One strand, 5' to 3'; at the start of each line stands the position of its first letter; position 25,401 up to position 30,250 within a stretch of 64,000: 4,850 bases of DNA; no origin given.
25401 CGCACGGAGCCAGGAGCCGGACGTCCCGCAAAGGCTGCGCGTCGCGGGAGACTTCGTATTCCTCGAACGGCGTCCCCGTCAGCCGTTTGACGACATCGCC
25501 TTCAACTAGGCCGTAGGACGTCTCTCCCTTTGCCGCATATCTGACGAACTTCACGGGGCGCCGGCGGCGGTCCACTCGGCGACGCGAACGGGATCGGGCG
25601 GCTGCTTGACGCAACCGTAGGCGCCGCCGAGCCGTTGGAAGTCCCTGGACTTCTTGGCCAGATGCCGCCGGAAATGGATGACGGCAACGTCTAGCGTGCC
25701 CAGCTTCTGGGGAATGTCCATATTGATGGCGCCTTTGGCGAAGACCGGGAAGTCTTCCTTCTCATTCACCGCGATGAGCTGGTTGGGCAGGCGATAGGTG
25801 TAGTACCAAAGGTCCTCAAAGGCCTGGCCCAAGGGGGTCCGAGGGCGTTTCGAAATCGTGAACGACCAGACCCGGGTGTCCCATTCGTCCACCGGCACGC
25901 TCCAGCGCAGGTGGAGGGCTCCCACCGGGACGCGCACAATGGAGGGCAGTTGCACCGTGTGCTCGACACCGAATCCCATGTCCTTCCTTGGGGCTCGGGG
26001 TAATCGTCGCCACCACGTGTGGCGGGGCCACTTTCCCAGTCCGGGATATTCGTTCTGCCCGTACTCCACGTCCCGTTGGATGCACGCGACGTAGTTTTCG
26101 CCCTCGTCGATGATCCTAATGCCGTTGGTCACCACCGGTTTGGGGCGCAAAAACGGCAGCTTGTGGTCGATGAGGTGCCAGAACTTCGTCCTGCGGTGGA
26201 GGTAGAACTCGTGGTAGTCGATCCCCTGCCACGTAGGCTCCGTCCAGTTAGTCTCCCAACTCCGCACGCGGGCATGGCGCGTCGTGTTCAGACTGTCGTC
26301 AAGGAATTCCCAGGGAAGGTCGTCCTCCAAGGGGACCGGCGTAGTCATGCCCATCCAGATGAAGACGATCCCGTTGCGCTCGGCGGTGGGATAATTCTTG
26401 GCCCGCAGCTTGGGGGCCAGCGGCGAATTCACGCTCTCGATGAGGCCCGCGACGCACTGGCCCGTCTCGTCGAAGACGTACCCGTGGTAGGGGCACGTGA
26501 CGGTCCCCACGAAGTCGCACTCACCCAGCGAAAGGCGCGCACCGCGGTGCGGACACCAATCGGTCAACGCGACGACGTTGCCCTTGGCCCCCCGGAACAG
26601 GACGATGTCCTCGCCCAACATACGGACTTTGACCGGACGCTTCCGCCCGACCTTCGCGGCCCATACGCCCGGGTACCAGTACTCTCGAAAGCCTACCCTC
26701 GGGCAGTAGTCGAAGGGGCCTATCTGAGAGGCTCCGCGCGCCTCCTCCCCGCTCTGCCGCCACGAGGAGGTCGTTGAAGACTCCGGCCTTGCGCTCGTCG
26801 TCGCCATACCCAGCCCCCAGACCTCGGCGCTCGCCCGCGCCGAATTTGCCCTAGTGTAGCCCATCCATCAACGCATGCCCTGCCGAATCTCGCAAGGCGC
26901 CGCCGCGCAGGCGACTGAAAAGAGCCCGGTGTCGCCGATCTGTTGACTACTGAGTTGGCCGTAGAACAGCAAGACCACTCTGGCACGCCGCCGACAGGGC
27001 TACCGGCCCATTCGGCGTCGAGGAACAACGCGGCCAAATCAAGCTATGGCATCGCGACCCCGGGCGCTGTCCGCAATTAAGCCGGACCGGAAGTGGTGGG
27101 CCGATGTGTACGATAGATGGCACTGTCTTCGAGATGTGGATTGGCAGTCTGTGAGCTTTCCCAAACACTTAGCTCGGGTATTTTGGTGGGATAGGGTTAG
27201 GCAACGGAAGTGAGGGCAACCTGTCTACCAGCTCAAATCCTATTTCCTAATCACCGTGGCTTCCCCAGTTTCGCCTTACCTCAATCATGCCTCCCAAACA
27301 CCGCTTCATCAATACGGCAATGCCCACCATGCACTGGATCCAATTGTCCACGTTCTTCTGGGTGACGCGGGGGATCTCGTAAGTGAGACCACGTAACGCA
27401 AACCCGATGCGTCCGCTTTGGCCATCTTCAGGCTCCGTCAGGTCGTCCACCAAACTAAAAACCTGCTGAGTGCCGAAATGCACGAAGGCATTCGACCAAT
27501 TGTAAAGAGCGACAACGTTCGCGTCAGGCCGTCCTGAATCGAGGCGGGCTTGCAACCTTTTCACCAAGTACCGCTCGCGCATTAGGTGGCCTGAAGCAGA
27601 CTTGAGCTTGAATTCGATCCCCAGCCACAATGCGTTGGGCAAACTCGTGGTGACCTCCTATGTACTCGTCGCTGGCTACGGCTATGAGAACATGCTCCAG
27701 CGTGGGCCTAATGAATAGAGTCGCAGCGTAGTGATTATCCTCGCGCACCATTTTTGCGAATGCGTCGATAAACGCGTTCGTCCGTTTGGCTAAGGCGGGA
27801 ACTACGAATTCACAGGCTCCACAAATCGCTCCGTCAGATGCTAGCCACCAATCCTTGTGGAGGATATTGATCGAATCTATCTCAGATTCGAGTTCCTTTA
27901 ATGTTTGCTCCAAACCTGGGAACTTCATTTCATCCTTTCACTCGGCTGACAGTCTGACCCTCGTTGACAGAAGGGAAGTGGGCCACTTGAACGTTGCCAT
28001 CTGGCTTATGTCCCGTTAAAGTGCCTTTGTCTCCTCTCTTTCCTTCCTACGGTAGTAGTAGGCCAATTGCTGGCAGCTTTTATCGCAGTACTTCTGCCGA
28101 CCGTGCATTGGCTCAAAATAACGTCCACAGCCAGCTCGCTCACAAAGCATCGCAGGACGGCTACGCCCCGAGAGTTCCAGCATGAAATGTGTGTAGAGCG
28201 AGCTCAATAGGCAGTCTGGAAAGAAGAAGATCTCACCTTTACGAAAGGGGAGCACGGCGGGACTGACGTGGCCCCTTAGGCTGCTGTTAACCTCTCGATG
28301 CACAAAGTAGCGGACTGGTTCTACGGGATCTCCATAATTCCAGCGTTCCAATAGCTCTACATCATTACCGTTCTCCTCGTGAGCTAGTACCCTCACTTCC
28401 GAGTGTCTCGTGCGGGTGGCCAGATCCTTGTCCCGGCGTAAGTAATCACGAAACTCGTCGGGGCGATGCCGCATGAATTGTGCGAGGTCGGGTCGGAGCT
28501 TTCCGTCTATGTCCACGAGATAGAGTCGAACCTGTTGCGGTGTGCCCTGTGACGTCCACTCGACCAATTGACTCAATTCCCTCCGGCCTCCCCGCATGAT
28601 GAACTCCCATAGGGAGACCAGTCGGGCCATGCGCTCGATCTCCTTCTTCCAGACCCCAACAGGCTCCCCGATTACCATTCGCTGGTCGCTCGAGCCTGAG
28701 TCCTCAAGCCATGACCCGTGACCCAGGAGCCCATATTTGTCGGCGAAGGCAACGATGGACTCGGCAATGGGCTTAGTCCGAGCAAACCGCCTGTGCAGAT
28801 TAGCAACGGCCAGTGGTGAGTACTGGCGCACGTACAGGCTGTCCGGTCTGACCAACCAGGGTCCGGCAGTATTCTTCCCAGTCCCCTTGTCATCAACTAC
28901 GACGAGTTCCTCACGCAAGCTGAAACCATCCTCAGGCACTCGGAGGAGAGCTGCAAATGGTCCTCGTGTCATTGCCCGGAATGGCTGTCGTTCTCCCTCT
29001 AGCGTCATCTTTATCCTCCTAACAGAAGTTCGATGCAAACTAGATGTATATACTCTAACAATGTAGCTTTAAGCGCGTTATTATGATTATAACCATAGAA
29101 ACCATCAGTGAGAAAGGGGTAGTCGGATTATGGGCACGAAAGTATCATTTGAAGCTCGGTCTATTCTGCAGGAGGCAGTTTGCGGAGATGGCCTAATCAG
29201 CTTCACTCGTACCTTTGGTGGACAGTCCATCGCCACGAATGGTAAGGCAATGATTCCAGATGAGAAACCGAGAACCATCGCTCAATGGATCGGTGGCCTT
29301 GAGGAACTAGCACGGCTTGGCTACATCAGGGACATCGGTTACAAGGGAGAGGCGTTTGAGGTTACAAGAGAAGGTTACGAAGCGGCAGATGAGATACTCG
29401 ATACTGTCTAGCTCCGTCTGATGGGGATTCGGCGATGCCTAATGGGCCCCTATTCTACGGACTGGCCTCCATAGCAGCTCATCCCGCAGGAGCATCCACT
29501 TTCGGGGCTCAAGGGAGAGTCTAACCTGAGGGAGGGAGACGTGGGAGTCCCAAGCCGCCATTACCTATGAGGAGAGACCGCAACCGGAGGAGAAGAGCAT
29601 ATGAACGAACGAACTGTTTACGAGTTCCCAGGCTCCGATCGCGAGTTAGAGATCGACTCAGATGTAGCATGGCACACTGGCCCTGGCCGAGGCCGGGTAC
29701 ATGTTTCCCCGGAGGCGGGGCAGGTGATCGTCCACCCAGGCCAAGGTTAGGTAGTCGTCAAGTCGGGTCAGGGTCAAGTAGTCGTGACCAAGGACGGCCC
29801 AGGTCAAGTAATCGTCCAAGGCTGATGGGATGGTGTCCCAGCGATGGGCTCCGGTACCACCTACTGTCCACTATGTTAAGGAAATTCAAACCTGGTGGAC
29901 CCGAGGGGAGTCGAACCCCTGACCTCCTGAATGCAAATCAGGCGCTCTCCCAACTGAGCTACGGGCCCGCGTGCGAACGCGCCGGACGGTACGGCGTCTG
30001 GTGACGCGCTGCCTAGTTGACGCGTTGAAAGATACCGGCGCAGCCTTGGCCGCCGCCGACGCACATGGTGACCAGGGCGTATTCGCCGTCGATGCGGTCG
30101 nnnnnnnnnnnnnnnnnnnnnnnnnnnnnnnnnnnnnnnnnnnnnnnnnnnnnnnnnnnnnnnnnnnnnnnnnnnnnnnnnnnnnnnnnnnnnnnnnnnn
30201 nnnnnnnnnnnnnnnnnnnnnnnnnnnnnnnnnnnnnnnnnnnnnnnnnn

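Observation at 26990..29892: AT-rich 2.9-kb islet abutting the 3' end of tRNA-Ala(UGC) with three genes of unknown function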

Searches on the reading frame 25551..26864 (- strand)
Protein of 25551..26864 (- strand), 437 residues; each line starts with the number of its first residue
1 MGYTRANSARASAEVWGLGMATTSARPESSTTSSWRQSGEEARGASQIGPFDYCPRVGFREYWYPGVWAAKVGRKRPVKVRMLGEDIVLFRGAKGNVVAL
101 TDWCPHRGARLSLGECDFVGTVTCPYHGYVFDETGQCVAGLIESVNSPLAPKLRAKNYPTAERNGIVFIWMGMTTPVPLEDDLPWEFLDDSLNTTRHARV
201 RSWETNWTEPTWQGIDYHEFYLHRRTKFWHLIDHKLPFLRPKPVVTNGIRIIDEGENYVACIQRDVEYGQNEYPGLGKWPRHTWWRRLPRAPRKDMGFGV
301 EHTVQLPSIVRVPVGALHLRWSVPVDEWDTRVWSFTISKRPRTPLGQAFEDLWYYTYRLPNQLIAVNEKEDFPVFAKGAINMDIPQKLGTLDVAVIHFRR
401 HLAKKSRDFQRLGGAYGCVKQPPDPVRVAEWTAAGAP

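Call 5: search_protein_families(library=pfam, proteins=[window:25551-26864:-], max_evalue=1)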
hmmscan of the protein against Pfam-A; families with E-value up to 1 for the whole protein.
window:25551-26864:- (437 aa): 4 families
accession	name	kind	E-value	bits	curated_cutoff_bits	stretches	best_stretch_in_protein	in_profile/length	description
PF00355.32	Rieske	-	1.2e-18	67.2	20.3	1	63-139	2-77/88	Rieske [2Fe-2S] domain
PF11723.14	Aromatic_hydrox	-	1e-05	25.7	24.4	1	171-342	2-170/241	Homotrimeric ring hydroxylase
PF13806.12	Rieske_2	-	0.00046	20.5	27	1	71-168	10-102/104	Rieske-like [2Fe-2S] domain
PF19301.5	LigXa_C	-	0.15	11.6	27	1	378-422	218-262/304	LigXa C-terminal domain like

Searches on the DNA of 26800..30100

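Call 25: search_rna_families(source=window, start=26800, end=30100, threshold=evalue, max_evalue=1)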
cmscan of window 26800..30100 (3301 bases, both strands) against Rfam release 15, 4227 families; matches with E-value up to 1: 3.
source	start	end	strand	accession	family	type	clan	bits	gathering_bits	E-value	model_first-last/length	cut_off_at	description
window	29896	29968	-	RF00005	tRNA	Gene; tRNA;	CL00001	70.6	29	1.1e-14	1-71/71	no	tRNA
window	29895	29968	+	RF04354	Plastid-ycf2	Cis-reg;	-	27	65.7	0.012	1-75/75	no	Plastid-ycf2 5UTR RNA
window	29780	29925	-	RF04321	tmRNA_permuted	Gene;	-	21.9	47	0.11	31-107/213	no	permuted transfer-messenger RNA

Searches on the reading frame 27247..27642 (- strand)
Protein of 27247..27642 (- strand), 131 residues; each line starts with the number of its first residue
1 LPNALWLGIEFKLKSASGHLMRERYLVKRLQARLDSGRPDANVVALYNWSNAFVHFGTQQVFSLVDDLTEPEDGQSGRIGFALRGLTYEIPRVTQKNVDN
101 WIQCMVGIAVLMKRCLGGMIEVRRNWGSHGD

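Call 5: search_protein_families(library=pfam, proteins=[window:27247-27642:-], max_evalue=1)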
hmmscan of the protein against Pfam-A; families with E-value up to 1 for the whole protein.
window:27247-27642:- (131 aa): 1 family
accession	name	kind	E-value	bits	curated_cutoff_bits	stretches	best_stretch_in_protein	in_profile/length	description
PF11774.14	Lsr2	-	0.0049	16.9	29.6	1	58-90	3-33/58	Lsr2 dimerization domain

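Call 6: search_protein_families(library=padloc, proteins=[window:27247-27642:-], max_evalue=1)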
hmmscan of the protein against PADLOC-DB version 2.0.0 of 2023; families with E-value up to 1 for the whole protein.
window:27247-27642:- (131 aa): 0 families

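Call 7: search_protein_families(library=phrogs, proteins=[window:27247-27642:-], max_evalue=1)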
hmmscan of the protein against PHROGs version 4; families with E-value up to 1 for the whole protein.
window:27247-27642:- (131 aa): 2 families
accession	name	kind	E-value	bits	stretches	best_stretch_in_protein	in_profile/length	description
phrog_6509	-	DNA, RNA and nucleotide metabolism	0.017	15.9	1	59-97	6-41/70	Lsr2-like DNA bridging protein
phrog_1223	-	DNA, RNA and nucleotide metabolism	0.14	13.3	1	58-98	3-43/123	nucloid associated Lsr2-like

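Call 8: search_protein_families(library=ncbifam, proteins=[window:27247-27642:-], max_evalue=1)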
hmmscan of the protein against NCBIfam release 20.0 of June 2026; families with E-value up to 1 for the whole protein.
window:27247-27642:- (131 aa): 0 families

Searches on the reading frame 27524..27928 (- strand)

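Call 5: search_protein_families(library=pfam, proteins=[window:27524-27928:-], max_evalue=1)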
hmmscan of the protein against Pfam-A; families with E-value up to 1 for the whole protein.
window:27524-27928:- (134 aa): 1 family
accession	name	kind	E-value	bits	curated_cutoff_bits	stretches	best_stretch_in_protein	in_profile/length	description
PF21408.2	MTR4-like_stalk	-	0.035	14.8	24.2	1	2-23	16-37/64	Exosome RNA helicase MTR4-like, stalk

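Call 6: search_protein_families(library=padloc, proteins=[window:27524-27928:-], max_evalue=1)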
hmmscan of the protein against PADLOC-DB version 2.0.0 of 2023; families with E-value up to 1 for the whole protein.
window:27524-27928:- (134 aa): 0 families

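Call 7: search_protein_families(library=phrogs, proteins=[window:27524-27928:-], max_evalue=1)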
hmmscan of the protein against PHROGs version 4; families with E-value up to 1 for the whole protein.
window:27524-27928:- (134 aa): 1 family
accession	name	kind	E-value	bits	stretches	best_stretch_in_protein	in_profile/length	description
phrog_919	-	unknown function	0.2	12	1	18-39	195-216/257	-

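Call 8: search_protein_families(library=ncbifam, proteins=[window:27524-27928:-], max_evalue=1)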
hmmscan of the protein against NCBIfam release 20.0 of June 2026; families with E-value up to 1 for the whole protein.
window:27524-27928:- (134 aa): 1 family
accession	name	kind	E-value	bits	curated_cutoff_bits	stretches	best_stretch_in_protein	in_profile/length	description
NF041088.1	ala_glut_racmase_Arch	equivalog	0.092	11.7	629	1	64-112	178-227/381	bifunctional L-alanine/L-glutamate racemase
